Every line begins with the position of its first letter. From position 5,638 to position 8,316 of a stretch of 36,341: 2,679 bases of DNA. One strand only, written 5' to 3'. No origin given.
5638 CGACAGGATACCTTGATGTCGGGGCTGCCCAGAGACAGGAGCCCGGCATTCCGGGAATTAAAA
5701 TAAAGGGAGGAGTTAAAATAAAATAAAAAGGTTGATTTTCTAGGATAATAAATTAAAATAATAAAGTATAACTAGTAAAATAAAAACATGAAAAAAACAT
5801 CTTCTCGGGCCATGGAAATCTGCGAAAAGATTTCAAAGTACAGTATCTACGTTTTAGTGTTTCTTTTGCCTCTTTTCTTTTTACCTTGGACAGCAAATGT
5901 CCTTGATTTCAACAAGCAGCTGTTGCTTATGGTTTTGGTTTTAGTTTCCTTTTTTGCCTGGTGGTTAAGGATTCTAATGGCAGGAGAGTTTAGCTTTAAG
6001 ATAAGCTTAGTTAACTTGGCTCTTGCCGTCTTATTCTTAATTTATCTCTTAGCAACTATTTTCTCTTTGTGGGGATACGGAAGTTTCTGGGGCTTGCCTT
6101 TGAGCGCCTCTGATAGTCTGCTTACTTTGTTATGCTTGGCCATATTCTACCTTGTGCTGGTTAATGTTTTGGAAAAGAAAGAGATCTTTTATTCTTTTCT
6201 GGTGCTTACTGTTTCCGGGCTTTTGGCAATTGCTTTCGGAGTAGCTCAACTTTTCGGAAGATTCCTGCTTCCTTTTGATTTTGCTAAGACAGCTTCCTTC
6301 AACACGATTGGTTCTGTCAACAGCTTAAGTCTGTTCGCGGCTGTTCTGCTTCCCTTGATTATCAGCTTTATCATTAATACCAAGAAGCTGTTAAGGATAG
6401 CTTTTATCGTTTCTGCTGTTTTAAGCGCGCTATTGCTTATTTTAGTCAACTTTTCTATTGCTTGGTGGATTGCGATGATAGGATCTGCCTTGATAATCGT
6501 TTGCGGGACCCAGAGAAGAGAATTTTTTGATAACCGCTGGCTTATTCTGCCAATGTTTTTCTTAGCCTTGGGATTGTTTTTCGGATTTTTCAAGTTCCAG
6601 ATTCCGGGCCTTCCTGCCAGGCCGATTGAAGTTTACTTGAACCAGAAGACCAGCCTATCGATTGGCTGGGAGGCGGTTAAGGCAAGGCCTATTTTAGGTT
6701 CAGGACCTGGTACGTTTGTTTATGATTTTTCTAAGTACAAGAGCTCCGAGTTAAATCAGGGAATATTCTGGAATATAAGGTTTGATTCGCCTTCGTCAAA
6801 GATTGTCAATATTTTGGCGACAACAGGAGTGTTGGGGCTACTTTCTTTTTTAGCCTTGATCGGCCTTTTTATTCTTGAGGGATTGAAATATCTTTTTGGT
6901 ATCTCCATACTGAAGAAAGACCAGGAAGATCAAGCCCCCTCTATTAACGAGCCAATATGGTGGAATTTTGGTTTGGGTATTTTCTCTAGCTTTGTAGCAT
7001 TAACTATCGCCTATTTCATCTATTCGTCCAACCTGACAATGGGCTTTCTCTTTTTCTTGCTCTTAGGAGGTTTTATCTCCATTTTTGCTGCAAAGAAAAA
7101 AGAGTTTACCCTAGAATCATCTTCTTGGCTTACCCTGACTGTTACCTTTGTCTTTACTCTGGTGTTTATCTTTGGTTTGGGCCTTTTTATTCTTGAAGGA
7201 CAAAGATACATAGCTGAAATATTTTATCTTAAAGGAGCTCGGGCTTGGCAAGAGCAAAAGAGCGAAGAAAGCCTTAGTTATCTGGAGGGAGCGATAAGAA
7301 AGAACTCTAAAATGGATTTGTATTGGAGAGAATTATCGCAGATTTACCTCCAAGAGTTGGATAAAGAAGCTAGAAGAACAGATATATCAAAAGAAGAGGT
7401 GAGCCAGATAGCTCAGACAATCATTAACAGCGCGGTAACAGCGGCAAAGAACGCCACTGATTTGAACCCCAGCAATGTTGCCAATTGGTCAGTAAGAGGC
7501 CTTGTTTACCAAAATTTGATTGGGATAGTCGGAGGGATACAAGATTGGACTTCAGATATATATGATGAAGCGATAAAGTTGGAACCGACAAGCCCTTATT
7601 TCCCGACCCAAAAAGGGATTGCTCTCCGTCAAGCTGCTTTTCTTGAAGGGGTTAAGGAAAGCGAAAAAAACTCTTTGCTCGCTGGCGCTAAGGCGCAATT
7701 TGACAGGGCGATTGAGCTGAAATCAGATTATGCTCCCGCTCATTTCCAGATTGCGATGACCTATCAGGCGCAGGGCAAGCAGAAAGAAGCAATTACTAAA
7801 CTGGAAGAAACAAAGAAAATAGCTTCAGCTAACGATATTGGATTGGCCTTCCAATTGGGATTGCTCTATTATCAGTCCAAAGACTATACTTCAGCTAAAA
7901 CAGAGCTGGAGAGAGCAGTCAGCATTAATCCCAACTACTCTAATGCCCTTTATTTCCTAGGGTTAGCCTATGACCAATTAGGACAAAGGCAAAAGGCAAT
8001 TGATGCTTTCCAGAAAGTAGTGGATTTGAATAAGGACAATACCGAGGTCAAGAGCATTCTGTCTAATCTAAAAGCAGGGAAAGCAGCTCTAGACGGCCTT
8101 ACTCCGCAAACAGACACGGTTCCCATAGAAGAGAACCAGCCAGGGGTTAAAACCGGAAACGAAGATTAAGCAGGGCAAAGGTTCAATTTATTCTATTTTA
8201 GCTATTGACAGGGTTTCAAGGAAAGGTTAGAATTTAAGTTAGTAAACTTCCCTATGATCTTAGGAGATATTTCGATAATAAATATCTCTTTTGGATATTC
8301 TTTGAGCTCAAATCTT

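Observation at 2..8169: Candidate surface attachment / glyco-adhesin module: fibre-like giant protein, anchored small protein, secreted beta-helix protein and Wzy_C-TPR enzyme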

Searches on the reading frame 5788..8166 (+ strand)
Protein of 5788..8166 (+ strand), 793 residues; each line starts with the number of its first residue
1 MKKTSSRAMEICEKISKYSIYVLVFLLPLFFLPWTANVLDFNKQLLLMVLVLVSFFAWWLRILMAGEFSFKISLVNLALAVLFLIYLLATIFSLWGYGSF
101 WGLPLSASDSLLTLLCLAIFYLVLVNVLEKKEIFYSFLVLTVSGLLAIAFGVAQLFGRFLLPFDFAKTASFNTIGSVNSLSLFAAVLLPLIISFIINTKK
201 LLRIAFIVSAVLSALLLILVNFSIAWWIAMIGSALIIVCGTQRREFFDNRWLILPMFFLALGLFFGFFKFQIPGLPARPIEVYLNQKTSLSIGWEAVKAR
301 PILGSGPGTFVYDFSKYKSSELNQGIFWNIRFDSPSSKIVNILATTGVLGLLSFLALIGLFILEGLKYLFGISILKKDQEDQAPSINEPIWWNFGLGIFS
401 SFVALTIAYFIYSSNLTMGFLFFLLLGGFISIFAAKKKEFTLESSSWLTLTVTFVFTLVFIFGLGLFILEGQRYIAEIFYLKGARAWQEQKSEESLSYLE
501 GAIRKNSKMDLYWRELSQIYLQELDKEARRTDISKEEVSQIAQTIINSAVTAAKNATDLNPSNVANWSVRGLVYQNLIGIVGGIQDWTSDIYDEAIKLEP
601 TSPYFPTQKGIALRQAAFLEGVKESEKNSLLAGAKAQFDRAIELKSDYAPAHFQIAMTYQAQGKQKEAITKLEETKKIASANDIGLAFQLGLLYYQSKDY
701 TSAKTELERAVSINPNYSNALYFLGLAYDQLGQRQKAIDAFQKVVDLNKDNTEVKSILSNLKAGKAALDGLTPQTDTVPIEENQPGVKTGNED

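Call 6: search_protein_families(library=pfam, proteins=[window:5788-8166:+], max_evalue=0.1)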
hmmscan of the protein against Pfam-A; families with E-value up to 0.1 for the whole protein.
window:5788-8166:+ (793 aa): 21 families
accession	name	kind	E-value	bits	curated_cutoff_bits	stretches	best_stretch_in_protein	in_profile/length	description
PF07719.23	TPR_2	-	4.9e-17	61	27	2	719-751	2-34/34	Tetratricopeptide repeat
PF13181.12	TPR_8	-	2.6e-15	55.7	25.7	2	719-751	2-34/34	Tetratricopeptide repeat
PF00515.34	TPR_1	-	4.6e-15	55.1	27.8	2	719-751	2-34/34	Tetratricopeptide repeat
PF13414.12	TPR_11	-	9.5e-15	54.5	26.8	2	691-732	1-42/42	TPR repeat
PF14559.12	TPR_19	-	5.7e-12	46.2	25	1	695-761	2-68/68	Tetratricopeptide repeat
PF13432.12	TPR_16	-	1.1e-11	45.3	32.7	1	689-749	2-62/65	Tetratricopeptide repeat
PF13431.12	TPR_17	-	9.3e-11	41.6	24.4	2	638-669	2-33/34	Tetratricopeptide repeat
PF13428.12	TPR_14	-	1e-09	38.6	23.5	1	687-725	4-42/44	Tetratricopeptide repeat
PF13424.12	TPR_12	-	1.4e-09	38.4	30.1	1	688-748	6-75/77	Tetratricopeptide repeat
PF13174.12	TPR_6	-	2.1e-09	37.8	26.3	1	720-747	2-29/33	Tetratricopeptide repeat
PF12895.13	ANAPC3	-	5.6e-07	30.2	27.2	1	682-743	21-81/82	Anaphase-promoting complex, cyclosome, subunit 3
PF13371.12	TPR_9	-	8.9e-07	29.3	35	1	682-716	27-61/73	Tetratricopeptide repeat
PF13176.12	TPR_7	-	8.3e-06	25.9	27.9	1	720-753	1-34/36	Tetratricopeptide repeat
PF12862.13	ANAPC5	-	3.6e-05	24.2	23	0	699-756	26-76/91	Anaphase-promoting complex subunit 5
PF13374.12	TPR_10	-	6.8e-05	23.2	27.5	0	690-713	8-31/42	Tetratricopeptide repeat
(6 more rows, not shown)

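Call 7: search_protein_families(library=phrogs, proteins=[window:5788-8166:+], max_evalue=0.1)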
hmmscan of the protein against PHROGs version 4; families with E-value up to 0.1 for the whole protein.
window:5788-8166:+ (793 aa): 6 families
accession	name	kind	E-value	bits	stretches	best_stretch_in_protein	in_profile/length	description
phrog_7590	-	unknown function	1.2e-10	42.6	1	677-758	49-129/234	-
phrog_22932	-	unknown function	4.5e-05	23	1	651-717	566-631/646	-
phrog_5208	-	unknown function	0.0033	17.5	1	690-755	184-255/372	-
phrog_20642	-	unknown function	0.005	17.4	0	680-730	148-197/280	-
phrog_26187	-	unknown function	0.031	13.1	0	663-757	107-201/1016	-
phrog_24039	-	unknown function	0.061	12.7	1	654-759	555-660/780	-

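Call 8: search_protein_families(library=ncbifam, proteins=[window:5788-8166:+], max_evalue=0.1)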
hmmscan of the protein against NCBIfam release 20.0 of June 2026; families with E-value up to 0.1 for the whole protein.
window:5788-8166:+ (793 aa): 26 families (the best 25 are shown)
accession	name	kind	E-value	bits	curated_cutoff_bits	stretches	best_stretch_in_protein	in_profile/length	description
NF040959.1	MamA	equivalog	1.3e-19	70.5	200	1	642-753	64-174/204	magnetosome protein MamA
TIGR02521.1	type_IV_pilW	equivalog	8.9e-19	67.9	154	2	686-754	33-101/234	type IV pilus biogenesis/stability protein PilW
TIGR02917.1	PEP_TPR_lipo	equivalog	2.2e-11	42.4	312.2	1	632-758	210-335/899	XrtA/PEP-CTERM system TPR-repeat protein PrsT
NF033762.1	social_mot_Tgl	equivalog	1.4e-08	34.4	225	1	632-745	83-197/252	social motility TPR repeat lipoprotein Tgl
TIGR02552.1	LcrH_SycD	equivalog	2.1e-08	34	104.8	1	687-762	55-130/136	SycD/LcrH family type III secretion system chaperone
NF033758.1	gliding_GltE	equivalog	1.4e-07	30.8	225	2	684-753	256-325/411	adventurous gliding motility TPR repeat lipoprotein GltE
TIGR00540.1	TPR_hemY_coli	hypoth_equivalog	3.7e-07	29.3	142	1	661-743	304-384/385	heme biosynthesis-associated TPR protein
NF047558.1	TPR_END_plus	domain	7.1e-07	29.1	32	0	720-751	1-32/56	TPR end-of-group domain-containing protein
NF052312.1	T9SS_PorW_SprE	equivalog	1e-06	27.7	250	1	645-751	137-247/716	type IX secretion system periplasmic lipoprotein PorW/SprE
TIGR02795.1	tol_pal_ybgF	equivalog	9.9e-06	26.1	90.1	1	689-753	7-74/119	tol-pal system protein YbgF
NF008520.0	PRK11447.1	equivalog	1.7e-05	22.9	858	1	658-754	244-339/1157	cellulose synthase complex outer membrane protein BcsC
NF008391.2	PRK11189.1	equivalog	2.6e-05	23.9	250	1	664-751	42-132/297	lipoprotein NlpI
NF047507.1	TPR_BatC_Lepto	exception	5.5e-05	22.7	175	1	634-720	43-132/214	TPR repeat-containing protein BatC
NF008756.0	PRK11788.1-4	equivalog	8.8e-05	21.7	474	1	620-763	152-293/389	lipopolysaccharide assembly protein LapB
NF047371.1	FlcA_CTERM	equivalog_domain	8.8e-05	21.1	300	1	686-752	475-541/646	periplasmic flagellar collar protein FlcA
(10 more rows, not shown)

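Call 15: search_solved_structures(query=window:5788-8166:+, max_evalue=1)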
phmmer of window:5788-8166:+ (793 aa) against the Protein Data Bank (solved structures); distinct sequences matched with E-value up to 1: 158 (the best 60 are shown).
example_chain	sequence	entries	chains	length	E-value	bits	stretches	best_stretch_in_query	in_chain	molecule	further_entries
9qhb_A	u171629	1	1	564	7.9e-36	127.4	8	688-763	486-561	Engineered tetratricopeptide repeat protein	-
9qhc_A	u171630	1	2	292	2.9e-20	75.9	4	688-763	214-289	Engineered tetratricopeptide repeat protein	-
8bu0_A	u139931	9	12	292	6.1e-20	74.9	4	688-763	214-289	Consensus tetratricopeptide repeat protein | Crystal structure of an 8-repeat consensus TPR superhelix with Zinc. | Monomer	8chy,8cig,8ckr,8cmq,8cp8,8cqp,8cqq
3kd7_A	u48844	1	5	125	4.2e-13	52.3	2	688-763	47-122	CTPR390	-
7obi_A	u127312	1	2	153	1e-12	51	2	689-762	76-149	CTPR-rv4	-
6v8e_A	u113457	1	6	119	4e-12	49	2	682-763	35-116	Designed protein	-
7y4i_A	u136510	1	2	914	3.7e-11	45.8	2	589-748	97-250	Probable UDP-N-acetylglucosamine--peptide N-acetylglucosaminyltransferase SPINDLY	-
8dtf_A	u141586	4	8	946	4.1e-11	45.7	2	589-748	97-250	Probable UDP-N-acetylglucosamine--peptide N-acetylglucosaminyltransferase SPINDLY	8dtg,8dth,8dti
6vfh_A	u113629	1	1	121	9.2e-11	44.5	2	683-759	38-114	T33_dn10A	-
1na0_A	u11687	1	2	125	1e-10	44.3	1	648-763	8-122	designed protein CTPR3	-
3vtx_A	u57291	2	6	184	1.3e-10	44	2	637-746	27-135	MamA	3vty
7ntf_A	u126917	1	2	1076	1.8e-10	43.5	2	634-751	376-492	Isoform 1 of UDP-N-acetylglucosamine--peptide N-acetylglucosaminyltransferase 110 kDa subu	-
7yea_A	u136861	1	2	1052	2.9e-10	42.9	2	634-751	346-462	UDP-N-acetylglucosamine--peptide N-acetylglucosaminyltransferase 110 kDa subunit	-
7yeh_B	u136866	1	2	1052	2.9e-10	42.8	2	634-751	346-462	UDP-N-acetylglucosamine--peptide N-acetylglucosaminyltransferase 110 kDa subunit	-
6vfi_B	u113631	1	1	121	3.5e-10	42.6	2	683-754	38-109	O43_dn18B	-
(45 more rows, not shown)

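Call 20: find_related_loci(query=A2, collection=genome_contigs, flank=10000)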
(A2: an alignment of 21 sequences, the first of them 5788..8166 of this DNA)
Query A2 (793 aa) in genome_contigs; peptide patterns used: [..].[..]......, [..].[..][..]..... (x = any residue, [..] = any of these).
199 stretches matched a pattern; 130 encode a relative of the query (tblastn E <= 1e-3); the best 80 are kept; 78 distinct loci.
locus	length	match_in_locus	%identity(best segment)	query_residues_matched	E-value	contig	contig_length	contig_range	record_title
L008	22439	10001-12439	58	3-783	0e+0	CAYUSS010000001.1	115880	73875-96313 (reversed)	MAG TPA_asm: uncultured Candidatus Saccharibacteria bacterium isolate binchicken_co34_299 genome assembly, contig: NODE_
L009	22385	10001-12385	60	3-771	0e+0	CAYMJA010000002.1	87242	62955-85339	MAG TPA_asm: uncultured Candidatus Saccharibacteria bacterium isolate SRP214966_co5_52 genome assembly, contig: NODE_77_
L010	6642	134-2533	54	3-789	0e+0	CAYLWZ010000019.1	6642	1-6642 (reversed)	MAG TPA_asm: uncultured Candidatus Saccharibacteria bacterium isolate binchicken_co262_119 genome assembly, contig: NODE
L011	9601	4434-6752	54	2-776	0e+0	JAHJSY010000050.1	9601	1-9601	MAG: Patescibacteria group bacterium isolate OS_PC_MetaG.mb.33 OS_PC_MetaG.mb.33_k141_628842, whole genome shotgun seque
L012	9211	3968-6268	56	9-770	0e+0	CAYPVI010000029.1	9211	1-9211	MAG TPA_asm: uncultured Candidatus Saccharibacteria bacterium isolate binchicken_co100_411 genome assembly, contig: NODE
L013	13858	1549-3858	53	1-769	0e+0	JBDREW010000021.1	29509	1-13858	MAG: Candidatus Nealsonbacteria bacterium isolate MEGAHIT-group-1.334 k141_13410276, whole genome shotgun sequence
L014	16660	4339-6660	53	2-778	0e+0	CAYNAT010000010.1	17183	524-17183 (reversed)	MAG TPA_asm: uncultured Candidatus Saccharibacteria bacterium isolate binchicken_co89_644 genome assembly, contig: NODE_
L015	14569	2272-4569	52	1-783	0e+0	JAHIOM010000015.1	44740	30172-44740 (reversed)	MAG: Patescibacteria group bacterium isolate KR13_S3.mb.134 KR13_S3.mb.134_k141_226178, whole genome shotgun sequence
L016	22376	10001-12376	55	3-785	0e+0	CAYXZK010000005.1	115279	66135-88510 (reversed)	MAG TPA_asm: uncultured Candidatus Saccharibacteria bacterium isolate SRP067234_co1_73 genome assembly, contig: k99_3430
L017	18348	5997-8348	52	1-780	0e+0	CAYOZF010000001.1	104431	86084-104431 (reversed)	MAG TPA_asm: uncultured Candidatus Saccharibacteria bacterium isolate binchicken_co34_539 genome assembly, contig: NODE_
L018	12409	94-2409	51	1-781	0e+0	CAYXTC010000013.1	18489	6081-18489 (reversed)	MAG TPA_asm: uncultured Candidatus Saccharibacteria bacterium isolate SRP141376_co2_63 genome assembly, contig: NODE_616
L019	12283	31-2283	50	11-780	0e+0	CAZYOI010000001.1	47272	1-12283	MAG TPA_asm: uncultured Candidatus Saccharibacteria bacterium isolate SRP141376_co1_120 genome assembly, contig: NODE_18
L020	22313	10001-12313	48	1-785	0e+0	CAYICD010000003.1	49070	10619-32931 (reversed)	MAG TPA_asm: uncultured Candidatus Saccharibacteria bacterium isolate ERP119705_co18_662 genome assembly, contig: NODE_6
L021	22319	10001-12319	49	1-782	0e+0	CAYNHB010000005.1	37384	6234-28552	MAG TPA_asm: uncultured Candidatus Saccharibacteria bacterium isolate SRP178699_co2_133 genome assembly, contig: NODE_44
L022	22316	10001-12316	49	1-788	0e+0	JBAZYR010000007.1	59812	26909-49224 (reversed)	MAG: Candidatus Staskawiczbacteria bacterium isolate SO_2017_GW1_85 NODE_2752_length_59812_cov_1.431197_OW334_2017, whol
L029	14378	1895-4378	45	1-785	0e+0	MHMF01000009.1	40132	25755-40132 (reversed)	MAG: Candidatus Nealsonbacteria bacterium RIFCSPLOWO2_01_FULL_38_120 rifcsplowo2_01_scaffold_13432, whole genome shotgun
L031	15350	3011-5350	49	1-792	0e+0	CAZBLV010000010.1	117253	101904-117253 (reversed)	MAG TPA_asm: uncultured Candidatus Saccharibacteria bacterium isolate SRP067234_co1_8 genome assembly, contig: k99_11254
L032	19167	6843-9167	56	3-784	0e+0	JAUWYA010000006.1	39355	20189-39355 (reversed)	MAG: Candidatus Nealsonbacteria bacterium isolate CSMAG_2698 CSMAG_2698_k141_2166959_length_39355_cov_9.4939, whole geno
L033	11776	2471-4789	49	1-782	0e+0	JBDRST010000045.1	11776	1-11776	MAG: bacterium isolate MEGAHIT-group-3.28 k141_44388, whole genome shotgun sequence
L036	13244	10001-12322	46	1-782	0e+0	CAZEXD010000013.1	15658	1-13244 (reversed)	MAG TPA_asm: uncultured Candidatus Saccharibacteria bacterium isolate binchicken_co274_252 genome assembly, contig: NODE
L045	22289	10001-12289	43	5-788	0e+0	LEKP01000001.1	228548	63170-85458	MAG: Parcubacteria bacterium GBS-2 2615921492, whole genome shotgun sequence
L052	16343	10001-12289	40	33-785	3e-150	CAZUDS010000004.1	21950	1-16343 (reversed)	MAG TPA_asm: uncultured Candidatus Saccharibacteria bacterium isolate binchicken_co247_5 genome assembly, contig: NODE_1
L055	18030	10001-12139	40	1-779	5e-142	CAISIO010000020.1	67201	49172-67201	MAG: Candidatus Staskawiczbacteria bacterium isolate MJ-time_bin-6037 genome assembly, contig: bin-6037:20/45, whole gen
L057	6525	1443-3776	35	1-790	2e-133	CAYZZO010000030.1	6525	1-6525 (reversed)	MAG TPA_asm: uncultured Candidatus Saccharibacteria bacterium isolate binchicken_co164_192 genome assembly, contig: NODE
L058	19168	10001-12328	55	3-784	0e+0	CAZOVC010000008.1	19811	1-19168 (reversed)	MAG TPA_asm: uncultured Candidatus Saccharibacteria bacterium isolate binchicken_co100_437 genome assembly, contig: NODE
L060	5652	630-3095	32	3-788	1e-122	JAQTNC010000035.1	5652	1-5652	MAG: Patescibacteria group bacterium isolate STA_55 NODE_34612_length_5652_cov_7.577557_Sandtown_A, whole genome shotgun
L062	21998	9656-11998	33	6-786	1e-116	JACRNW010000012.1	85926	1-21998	MAG: Candidatus Falkowbacteria bacterium isolate NC_groundwater_1945_Pr3_S-0.2um_44_4 scaffold_6872, whole genome shotgu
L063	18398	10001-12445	31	7-788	3e-116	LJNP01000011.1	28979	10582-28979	MAG: Parcubacteria bacterium SG8_24 WOR_8-12_1629, whole genome shotgun sequence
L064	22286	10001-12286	46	9-785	0e+0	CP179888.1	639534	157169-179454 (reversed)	MAG: Candidatus Nealsonbacteria bacterium isolate ER9H13parc1 chromosome, complete genome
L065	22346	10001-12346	32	20-788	4e-104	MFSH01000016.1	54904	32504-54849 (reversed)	MAG: Candidatus Moranbacteria bacterium RIFOXYB1_FULL_43_19 rifoxyb1_full_scaffold_336, whole genome shotgun sequence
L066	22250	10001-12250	34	37-775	3e-103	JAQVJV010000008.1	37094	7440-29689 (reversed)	MAG: Candidatus Moraniibacteriota bacterium isolate STE_71 NODE_2074_length_37094_cov_9.870587_Sandtown_E, whole genome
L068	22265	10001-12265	31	2-765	6e-97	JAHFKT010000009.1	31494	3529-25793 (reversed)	MAG: Candidatus Yanofskybacteria bacterium isolate nzgw416 NODE_711_length_31495_cov_3.818385, whole genome shotgun sequ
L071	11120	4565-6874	32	11-781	6e-93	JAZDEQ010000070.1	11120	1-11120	MAG: Candidatus Uhrbacteria bacterium isolate MEGAHIT-group-0.159 k141_13584681, whole genome shotgun sequence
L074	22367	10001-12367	31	9-784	2e-86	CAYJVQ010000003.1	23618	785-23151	MAG TPA_asm: uncultured Gammaproteobacteria bacterium isolate ERP125453_co1_318 genome assembly, contig: NODE_1975_lengt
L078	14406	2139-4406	29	10-786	4e-81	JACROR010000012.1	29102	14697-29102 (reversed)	MAG: Candidatus Niyogibacteria bacterium isolate NC_groundwater_1966_Pr3_S-0.2um_45_3 scaffold_136220, whole genome shot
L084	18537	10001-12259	29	1-761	4e-70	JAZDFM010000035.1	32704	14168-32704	MAG: bacterium isolate MEGAHIT-group-0.207 k141_8977240, whole genome shotgun sequence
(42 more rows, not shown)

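Call 24: search_protein_families(library=pfam, proteins=[L032:2829-3644:+, L032:3771-4625:+, L032:4600-6159:+, L032:6179-6598:+, L058:4401-5027:+, L058:4996-5730:+, L058:5744-6358:+, L058:8847-9563:+, L033:1670-2299:+, L031:2202-2933:+], max_evalue=0.01)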
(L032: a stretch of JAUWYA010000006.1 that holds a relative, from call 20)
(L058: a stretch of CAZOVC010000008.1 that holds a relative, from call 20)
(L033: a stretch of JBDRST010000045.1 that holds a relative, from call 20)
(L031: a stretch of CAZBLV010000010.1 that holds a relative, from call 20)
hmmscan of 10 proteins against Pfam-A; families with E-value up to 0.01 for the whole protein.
L032:2829-3644:+ (272 aa): 3 families
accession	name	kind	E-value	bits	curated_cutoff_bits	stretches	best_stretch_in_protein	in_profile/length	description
PF00156.33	Pribosyltran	-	1.7e-06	27.9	26.3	1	233-263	88-118/158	Phosphoribosyl transferase domain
PF18912.6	DZR_2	-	4.5e-05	23.6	27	1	45-95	1-55/56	Double zinc ribbon domain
PF14681.12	UPRTase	-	0.0024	17.8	27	1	213-261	101-149/206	Uracil phosphoribosyltransferase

L032:3771-4625:+ (285 aa): 3 families
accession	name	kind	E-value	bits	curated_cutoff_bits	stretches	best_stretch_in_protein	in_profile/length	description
PF02481.21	DNA_processg_A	-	3.3e-71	239.3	29.6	1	4-205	9-211/212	DNA recombination-mediator protein A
PF18306.6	LDcluster4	-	2.8e-06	27.5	26.3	1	42-100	5-64/151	SLOG cluster4 family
PF17782.7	DprA_WH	-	5.3e-05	23.6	22.9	1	229-275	9-55/61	DprA winged helix domain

L032:4600-6159:+ (520 aa): 10 families
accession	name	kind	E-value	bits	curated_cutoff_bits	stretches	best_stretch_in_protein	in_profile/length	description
PF01078.27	Mg_chelatase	-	4.2e-91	304.4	20.3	1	198-402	1-204/207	Magnesium chelatase, subunit ChlI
PF13541.12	ChlI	-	1.6e-42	144.7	27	1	26-146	1-120/121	Subunit ChlI of Mg-chelatase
PF13335.12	Mg_chelatase_C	-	1.8e-30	105.8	26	1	416-511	2-94/94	Magnesium chelatase, subunit ChlI C-terminal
PF07728.20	AAA_5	-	1.1e-08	35.6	22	1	304-358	66-125/139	AAA domain (dynein-related subfamily)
PF00493.29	MCM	-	1.9e-08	34.2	23.3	1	297-410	114-215/224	MCM P-loop domain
PF00158.32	Sigma54_activat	-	1.2e-05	25.5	20.2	1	209-349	12-138/168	Sigma-54 interaction domain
PF05496.18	RuvB_N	-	0.0014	18.8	27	0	301-335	81-115/159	Holliday junction DNA helicase RuvB P-loop domain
PF05362.19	Lon_C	-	0.0032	17.5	21.1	1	68-173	93-203/205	Lon protease (S16) C-terminal proteolytic domain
PF00005.33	ABC_tran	-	0.0081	17.2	25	0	217-248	9-40/137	ABC transporter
PF07726.17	AAA_3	-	0.0099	16.2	27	0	307-357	65-113/131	ATPase family associated with various cellular activities (AAA)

L032:6179-6598:+ (140 aa): 2 families
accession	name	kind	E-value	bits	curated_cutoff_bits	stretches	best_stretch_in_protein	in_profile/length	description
PF02021.23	UPF0102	-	1.6e-25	89.7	23.6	1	14-121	1-80/80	Uncharacterised protein family UPF0102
PF08378.17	NERD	-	2.3e-05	25.3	22.1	1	11-75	2-65/111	Nuclease-related domain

L058:4401-5027:+ (209 aa): 1 family
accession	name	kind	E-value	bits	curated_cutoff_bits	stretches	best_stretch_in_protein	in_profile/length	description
PF03196.18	DUF261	-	0.0092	16.6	26.1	0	118-186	67-135/137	Protein of unknown function, DUF261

L058:4996-5730:+ (245 aa): 1 family
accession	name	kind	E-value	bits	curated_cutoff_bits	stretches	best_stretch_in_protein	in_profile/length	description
PF08843.17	AbiEii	-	4.1e-25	89.5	22.5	1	30-206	2-188/238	Nucleotidyl transferase AbiEii toxin, Type IV TA system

L058:5744-6358:+ (205 aa): 4 families
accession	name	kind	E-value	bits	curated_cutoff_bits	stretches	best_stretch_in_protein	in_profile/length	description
PF00156.33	Pribosyltran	-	7e-07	29.1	26.3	1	105-196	38-118/158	Phosphoribosyl transferase domain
PF18912.6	DZR_2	-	6.8e-05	23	27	1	7-31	1-28/56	Double zinc ribbon domain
PF04438.22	zf-HIT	-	0.00043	20.4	24.7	1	14-32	3-21/30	HIT zinc finger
PF14681.12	UPRTase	-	0.0058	16.6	27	0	162-194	117-149/206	Uracil phosphoribosyltransferase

L058:8847-9563:+ (239 aa): 1 family
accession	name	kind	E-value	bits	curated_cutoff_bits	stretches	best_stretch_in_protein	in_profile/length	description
PF01797.21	Y1_Tnp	-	8.4e-08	32.8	23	1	81-155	40-119/121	Transposase IS200 like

L033:1670-2299:+ (210 aa): 1 family
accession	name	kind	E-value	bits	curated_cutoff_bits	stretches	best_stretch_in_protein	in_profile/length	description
PF01797.21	Y1_Tnp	-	7.4e-10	39.4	23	1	22-120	16-119/121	Transposase IS200 like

L031:2202-2933:+ (244 aa): 4 families
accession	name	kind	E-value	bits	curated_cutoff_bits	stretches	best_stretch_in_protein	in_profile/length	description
PF18912.6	DZR_2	-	5.9e-08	32.9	27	1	17-67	1-55/56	Double zinc ribbon domain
PF00156.33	Pribosyltran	-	0.0024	17.7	26.3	1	206-236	88-118/158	Phosphoribosyl transferase domain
PF12773.13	DZR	-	0.0031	18.1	27.3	1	24-55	13-45/45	Double zinc ribbon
PF04438.22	zf-HIT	-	0.0046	17.1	24.7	1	24-42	3-21/30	HIT zinc finger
